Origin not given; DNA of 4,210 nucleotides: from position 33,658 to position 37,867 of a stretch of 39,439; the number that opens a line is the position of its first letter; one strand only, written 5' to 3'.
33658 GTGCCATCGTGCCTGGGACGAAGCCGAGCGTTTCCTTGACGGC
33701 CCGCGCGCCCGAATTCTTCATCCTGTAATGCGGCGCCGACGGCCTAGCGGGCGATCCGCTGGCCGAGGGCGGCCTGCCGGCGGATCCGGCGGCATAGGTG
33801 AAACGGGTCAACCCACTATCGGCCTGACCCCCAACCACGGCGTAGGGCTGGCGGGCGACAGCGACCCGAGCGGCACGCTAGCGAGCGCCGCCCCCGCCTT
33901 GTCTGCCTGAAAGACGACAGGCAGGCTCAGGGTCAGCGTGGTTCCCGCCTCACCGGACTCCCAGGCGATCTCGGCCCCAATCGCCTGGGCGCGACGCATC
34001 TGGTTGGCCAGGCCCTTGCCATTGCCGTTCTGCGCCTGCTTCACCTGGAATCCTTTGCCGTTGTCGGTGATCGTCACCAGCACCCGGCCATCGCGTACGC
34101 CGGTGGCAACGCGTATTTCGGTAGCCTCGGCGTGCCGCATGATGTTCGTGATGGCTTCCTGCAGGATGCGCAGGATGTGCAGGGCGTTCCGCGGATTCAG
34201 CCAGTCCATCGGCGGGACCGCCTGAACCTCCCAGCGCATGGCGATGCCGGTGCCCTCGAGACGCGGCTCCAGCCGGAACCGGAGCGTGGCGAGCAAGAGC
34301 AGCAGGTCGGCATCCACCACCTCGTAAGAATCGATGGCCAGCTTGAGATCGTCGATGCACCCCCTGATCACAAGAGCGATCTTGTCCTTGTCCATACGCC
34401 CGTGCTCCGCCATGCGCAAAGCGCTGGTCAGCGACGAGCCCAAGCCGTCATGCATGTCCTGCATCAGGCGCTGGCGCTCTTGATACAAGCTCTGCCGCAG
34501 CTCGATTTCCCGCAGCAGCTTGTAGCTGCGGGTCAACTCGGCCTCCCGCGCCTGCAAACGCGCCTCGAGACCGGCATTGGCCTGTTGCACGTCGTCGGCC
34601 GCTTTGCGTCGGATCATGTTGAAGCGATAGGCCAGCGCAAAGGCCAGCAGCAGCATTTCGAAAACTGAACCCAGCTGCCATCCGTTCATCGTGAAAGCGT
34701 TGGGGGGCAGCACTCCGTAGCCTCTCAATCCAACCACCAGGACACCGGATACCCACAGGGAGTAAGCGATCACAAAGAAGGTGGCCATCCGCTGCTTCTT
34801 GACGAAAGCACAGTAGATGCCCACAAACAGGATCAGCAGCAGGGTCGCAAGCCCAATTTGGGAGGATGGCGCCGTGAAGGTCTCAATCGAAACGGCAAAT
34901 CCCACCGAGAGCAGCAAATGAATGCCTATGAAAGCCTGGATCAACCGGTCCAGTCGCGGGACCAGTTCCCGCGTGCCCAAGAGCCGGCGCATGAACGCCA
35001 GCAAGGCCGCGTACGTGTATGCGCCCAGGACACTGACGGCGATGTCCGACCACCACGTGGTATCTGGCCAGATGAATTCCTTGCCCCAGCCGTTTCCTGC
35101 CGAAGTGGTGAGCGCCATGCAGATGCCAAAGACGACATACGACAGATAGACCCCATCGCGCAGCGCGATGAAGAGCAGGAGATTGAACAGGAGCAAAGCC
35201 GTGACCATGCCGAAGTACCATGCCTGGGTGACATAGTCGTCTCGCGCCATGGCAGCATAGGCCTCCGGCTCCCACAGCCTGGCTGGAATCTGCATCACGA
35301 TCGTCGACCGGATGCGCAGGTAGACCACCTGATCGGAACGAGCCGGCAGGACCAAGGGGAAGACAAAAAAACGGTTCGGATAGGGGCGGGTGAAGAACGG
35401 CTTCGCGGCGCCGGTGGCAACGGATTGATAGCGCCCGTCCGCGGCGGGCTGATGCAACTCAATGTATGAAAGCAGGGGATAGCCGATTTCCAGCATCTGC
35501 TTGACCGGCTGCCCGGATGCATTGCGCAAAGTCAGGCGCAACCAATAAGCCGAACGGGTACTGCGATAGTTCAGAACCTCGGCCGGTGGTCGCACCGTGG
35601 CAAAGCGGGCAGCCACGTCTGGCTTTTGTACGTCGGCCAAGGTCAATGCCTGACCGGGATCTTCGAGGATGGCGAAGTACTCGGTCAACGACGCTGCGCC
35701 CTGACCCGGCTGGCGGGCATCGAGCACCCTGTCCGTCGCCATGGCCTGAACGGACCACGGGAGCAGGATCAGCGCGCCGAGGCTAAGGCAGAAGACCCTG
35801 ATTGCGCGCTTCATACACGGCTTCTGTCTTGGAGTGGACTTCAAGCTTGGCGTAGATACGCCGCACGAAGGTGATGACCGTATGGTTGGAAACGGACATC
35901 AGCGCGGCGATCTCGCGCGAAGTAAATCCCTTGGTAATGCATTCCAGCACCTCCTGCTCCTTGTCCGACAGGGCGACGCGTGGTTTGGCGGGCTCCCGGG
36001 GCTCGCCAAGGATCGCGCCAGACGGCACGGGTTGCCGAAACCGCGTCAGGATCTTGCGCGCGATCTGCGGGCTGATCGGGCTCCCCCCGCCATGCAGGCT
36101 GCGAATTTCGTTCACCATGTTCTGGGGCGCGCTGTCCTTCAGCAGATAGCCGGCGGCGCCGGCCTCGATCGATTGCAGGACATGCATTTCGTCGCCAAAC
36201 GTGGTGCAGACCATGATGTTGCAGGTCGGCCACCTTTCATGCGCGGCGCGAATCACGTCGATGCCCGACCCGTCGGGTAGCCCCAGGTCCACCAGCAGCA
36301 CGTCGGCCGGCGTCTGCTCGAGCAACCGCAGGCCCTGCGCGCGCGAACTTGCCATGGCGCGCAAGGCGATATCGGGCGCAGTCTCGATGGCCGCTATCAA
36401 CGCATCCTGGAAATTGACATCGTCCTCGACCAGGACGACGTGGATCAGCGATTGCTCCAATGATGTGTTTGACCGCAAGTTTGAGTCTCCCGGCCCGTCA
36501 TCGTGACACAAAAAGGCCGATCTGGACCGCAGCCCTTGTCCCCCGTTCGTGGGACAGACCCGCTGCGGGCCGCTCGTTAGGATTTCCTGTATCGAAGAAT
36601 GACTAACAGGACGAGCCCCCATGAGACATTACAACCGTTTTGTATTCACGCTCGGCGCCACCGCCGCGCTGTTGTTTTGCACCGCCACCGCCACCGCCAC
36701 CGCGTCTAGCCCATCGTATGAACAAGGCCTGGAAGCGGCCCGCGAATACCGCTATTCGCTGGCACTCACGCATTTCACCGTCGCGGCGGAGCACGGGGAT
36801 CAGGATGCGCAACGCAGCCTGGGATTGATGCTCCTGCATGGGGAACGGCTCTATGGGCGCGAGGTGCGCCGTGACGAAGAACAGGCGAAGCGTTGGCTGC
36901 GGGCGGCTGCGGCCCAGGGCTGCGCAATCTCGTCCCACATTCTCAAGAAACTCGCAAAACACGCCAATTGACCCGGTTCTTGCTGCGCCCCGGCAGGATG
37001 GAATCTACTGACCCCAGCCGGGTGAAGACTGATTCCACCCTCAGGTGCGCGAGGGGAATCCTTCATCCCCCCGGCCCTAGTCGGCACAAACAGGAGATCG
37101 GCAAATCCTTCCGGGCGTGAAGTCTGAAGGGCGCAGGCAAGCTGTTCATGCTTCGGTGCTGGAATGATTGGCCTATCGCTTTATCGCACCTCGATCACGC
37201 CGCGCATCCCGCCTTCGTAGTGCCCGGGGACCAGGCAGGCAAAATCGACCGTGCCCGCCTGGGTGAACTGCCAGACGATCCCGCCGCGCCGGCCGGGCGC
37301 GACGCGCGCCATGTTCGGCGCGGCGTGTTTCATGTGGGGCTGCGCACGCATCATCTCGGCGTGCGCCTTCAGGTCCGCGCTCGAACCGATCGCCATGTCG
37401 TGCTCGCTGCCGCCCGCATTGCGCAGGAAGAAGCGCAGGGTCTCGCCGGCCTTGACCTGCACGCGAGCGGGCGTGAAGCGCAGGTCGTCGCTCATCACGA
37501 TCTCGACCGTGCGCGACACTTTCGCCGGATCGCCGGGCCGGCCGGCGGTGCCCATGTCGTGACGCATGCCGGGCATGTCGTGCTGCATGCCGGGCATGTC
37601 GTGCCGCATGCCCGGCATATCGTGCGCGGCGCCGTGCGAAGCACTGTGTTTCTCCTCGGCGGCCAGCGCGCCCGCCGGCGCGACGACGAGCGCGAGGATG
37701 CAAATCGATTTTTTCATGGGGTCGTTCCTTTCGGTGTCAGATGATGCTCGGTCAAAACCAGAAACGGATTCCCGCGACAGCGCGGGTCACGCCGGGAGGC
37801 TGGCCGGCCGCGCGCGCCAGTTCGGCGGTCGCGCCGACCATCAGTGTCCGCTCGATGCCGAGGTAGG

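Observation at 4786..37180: Five co-oriented copies of a ~161-164 bp element mark every synteny break in the window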

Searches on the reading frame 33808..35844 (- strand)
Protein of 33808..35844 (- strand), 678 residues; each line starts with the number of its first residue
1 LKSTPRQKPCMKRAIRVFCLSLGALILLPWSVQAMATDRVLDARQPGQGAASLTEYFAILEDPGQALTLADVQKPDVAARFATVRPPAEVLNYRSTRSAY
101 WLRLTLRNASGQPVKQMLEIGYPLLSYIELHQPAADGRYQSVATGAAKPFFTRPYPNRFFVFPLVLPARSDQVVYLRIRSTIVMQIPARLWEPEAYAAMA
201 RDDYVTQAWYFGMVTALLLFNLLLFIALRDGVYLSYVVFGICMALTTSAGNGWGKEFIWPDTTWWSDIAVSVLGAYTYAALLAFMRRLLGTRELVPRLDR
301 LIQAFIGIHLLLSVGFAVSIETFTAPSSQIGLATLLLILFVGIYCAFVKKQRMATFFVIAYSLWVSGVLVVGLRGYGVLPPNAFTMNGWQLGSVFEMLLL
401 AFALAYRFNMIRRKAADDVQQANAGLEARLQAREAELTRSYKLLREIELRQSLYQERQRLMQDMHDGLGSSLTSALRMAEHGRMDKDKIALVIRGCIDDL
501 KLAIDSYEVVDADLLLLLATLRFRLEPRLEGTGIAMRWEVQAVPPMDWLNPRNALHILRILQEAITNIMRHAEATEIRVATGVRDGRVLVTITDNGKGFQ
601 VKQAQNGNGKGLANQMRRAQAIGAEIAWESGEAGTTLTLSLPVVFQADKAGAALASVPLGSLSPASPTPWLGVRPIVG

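Call 24: search_protein_families(library=pfam, proteins=[window:33808-35844:-], max_evalue=0.01)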
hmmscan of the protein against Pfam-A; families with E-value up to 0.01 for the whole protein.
window:33808-35844:- (678 aa): 5 families
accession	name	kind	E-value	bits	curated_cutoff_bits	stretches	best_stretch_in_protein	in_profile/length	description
PF07695.17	7TMR-DISM_7TM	-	1.1e-39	136.9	29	1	205-407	3-205/205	7TM diverse intracellular signalling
PF07696.17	7TMR-DISMED2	-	1.6e-33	116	22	1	55-192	2-136/136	7TMR-DISM extracellular 2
PF02518.31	HATPase_c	-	7.3e-11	42.9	26.4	1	554-643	3-109/111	Histidine kinase-, DNA gyrase B-, and HSP90-like ATPase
PF13581.12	HATPase_c_2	-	5.9e-06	26.7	27.4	1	556-609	31-89/127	Histidine kinase-like ATPase domain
PF07730.19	HisKA_3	-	0.0057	17.6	24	1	456-484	1-29/68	Histidine kinase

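Call 64: find_encoding_contigs(protein=window:33808-35814:-, flank=10000, max_places=10)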
Protein window:33808-35814:- (668 aa): 1 contig read that carries it; 1 place shown.
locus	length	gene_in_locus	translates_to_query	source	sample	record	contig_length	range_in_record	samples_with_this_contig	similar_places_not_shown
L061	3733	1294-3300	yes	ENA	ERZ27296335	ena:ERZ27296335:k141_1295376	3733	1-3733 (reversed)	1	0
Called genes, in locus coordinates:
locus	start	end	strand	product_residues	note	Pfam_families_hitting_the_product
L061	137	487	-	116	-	PF08238:Sel1 (weak)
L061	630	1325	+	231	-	PF00072:Response_reg, PF00196:GerE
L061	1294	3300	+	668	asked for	PF07696:7TMR-DISMED2, PF07695:7TMR-DISM_7TM, PF02518:HATPase_c, PF13581:HATPase_c_2 (weak)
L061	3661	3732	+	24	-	?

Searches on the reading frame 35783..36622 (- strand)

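Call 24: search_protein_families(library=pfam, proteins=[window:35783-36622:-], max_evalue=0.01)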
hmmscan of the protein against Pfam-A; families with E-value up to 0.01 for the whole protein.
window:35783-36622:- (279 aa): 3 families
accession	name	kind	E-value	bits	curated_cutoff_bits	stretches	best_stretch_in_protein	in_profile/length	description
PF00072.30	Response_reg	-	3.4e-18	66.3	30.2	1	62-173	1-110/111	Response regulator receiver domain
PF00196.25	GerE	-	6.6e-16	58.1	23.5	1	217-270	2-55/57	Bacterial regulatory proteins, luxR family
PF08281.18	Sigma70_r4_2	-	0.0077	16.3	25.7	0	218-260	11-54/54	Sigma-70, region 4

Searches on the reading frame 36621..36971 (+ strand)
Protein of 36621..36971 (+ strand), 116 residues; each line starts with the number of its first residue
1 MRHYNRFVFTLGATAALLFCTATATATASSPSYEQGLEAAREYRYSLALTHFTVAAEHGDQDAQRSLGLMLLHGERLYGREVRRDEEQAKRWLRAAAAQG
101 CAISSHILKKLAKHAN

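Call 67: search_protein_families(library=pfam, proteins=[window:36621-36971:+], max_evalue=0.01)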
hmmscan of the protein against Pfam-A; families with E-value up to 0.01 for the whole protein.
window:36621-36971:+ (116 aa): 1 family
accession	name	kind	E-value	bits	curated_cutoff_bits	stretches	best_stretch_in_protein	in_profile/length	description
PF08238.18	Sel1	-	5e-07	30.5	30.7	1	62-100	2-35/36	Sel1 repeat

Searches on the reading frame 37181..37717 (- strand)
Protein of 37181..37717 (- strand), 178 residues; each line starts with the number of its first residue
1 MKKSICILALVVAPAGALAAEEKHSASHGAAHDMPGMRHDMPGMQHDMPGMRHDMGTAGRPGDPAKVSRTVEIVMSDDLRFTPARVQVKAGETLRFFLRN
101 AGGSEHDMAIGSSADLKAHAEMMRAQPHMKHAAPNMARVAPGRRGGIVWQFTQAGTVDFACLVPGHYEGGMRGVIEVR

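Call 24: search_protein_families(library=pfam, proteins=[window:37181-37717:-], max_evalue=0.01)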
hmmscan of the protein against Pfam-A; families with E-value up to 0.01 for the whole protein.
window:37181-37717:- (178 aa): 2 families
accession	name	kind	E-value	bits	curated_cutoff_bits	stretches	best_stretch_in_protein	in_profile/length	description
PF00127.26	Copper-bind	-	2.1e-07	31.7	21.2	1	75-177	8-98/99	Copper binding proteins, plastocyanin/azurin family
PF13473.12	Cupredoxin_1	-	8.6e-05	22.9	27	1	66-112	18-63/104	Cupredoxin-like domain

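Call 49: find_encoding_contigs(protein=window:37181-37717:-, flank=10000, max_places=10)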
Protein window:37181-37717:- (178 aa): no gene with exactly this product is on record in the collection.
